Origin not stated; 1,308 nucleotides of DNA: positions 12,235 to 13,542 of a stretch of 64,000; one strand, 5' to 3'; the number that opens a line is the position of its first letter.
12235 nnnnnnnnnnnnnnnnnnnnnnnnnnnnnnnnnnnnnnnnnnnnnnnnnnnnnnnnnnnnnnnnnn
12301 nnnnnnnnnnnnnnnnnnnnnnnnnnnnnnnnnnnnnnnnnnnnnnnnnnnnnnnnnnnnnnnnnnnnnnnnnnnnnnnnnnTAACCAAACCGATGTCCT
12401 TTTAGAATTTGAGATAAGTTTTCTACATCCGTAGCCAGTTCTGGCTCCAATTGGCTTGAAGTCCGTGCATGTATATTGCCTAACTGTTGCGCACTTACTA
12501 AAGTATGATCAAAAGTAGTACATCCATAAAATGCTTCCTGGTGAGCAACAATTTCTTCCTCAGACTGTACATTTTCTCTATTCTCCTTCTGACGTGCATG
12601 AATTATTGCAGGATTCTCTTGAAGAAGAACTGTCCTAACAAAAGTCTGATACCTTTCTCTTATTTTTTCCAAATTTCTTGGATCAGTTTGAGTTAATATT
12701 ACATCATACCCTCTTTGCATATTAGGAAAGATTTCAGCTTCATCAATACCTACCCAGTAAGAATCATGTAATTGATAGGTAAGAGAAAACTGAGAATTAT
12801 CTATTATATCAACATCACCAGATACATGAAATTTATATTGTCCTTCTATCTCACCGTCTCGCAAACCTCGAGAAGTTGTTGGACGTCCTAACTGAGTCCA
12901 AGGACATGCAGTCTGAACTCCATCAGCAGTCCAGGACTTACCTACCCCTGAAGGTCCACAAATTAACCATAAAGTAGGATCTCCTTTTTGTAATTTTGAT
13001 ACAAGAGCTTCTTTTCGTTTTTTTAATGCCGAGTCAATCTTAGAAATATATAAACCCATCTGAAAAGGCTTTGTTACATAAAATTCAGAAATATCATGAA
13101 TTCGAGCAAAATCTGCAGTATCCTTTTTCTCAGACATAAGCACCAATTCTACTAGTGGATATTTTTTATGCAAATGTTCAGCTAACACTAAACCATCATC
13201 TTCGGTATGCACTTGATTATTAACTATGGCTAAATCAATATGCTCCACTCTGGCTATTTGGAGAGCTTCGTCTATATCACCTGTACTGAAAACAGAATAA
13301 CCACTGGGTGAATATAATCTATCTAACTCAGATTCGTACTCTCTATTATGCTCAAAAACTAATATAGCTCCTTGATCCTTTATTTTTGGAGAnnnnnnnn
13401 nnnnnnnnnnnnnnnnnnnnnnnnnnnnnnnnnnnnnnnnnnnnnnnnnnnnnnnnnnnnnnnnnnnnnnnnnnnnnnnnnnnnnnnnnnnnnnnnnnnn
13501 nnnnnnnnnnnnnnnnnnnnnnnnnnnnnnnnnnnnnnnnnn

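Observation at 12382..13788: Response regulator with receiver + pseudo-receiver fused to a guanylate-kinase domain, convergent with an AbrB-PhoU regulator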

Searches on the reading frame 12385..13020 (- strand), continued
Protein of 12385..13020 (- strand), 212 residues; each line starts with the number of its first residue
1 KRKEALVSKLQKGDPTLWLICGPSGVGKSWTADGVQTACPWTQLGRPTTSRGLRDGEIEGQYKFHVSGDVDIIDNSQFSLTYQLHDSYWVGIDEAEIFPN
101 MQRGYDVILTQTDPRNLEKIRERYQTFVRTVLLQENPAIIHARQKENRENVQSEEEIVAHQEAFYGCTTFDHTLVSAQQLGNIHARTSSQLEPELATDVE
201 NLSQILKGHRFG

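Call 71: search_protein_families(library=pfam, alignment_id=A2, max_evalue=0.01)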
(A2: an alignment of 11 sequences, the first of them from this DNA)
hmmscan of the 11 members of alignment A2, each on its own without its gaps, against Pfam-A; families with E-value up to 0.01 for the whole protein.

A. member 1, seq(203 aa): 2 families
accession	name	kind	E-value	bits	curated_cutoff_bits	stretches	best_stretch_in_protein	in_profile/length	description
PF13671.12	AAA_33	-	0.00022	22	27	1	8-133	1-113/143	AAA domain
PF00625.27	Guanylate_kin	-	0.00084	19.5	25.2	1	9-167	5-165/182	Guanylate kinase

B. families by the number of members that match (of 11 scanned): 7 families
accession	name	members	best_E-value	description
PF00625.27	Guanylate_kin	9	4.8e-14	Guanylate kinase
PF13671.12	AAA_33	5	0.00022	AAA domain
PF13238.12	AAA_18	4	7.8e-06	AAA domain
PF02223.23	Thymidylate_kin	2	3.1e-05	Thymidylate kinase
PF13173.12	AAA_14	2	3.7e-05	AAA domain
PF06414.18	Zeta_toxin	1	0.0037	Zeta toxin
PF00004.35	AAA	1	0.0057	ATPase family associated with various cellular activities (AAA)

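Call 77: search_protein_families(library=pfam, proteins=[L009:10507-10872:+], max_evalue=0.001)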
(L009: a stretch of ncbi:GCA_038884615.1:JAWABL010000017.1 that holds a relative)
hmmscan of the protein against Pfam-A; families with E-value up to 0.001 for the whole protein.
L009:10507-10872:+ (122 aa): 1 family
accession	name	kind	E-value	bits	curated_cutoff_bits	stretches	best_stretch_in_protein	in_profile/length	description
PF00072.30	Response_reg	-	5.8e-15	55.9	30.2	1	7-117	1-110/111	Response regulator receiver domain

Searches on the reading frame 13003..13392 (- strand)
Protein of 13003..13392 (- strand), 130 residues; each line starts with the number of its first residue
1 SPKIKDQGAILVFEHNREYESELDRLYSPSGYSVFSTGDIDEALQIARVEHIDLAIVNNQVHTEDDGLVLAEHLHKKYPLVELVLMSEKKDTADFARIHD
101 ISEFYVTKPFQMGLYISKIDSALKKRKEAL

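Call 6: search_protein_families(library=pfam, proteins=[window:13003-13392:-], max_evalue=10)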
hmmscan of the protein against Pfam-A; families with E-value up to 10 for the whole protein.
seq(130 aa): 1 family
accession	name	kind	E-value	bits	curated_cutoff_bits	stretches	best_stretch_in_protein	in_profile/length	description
PF00072.30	Response_reg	-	3.6e-08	34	30.2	1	10-114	1-105/111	Response regulator receiver domain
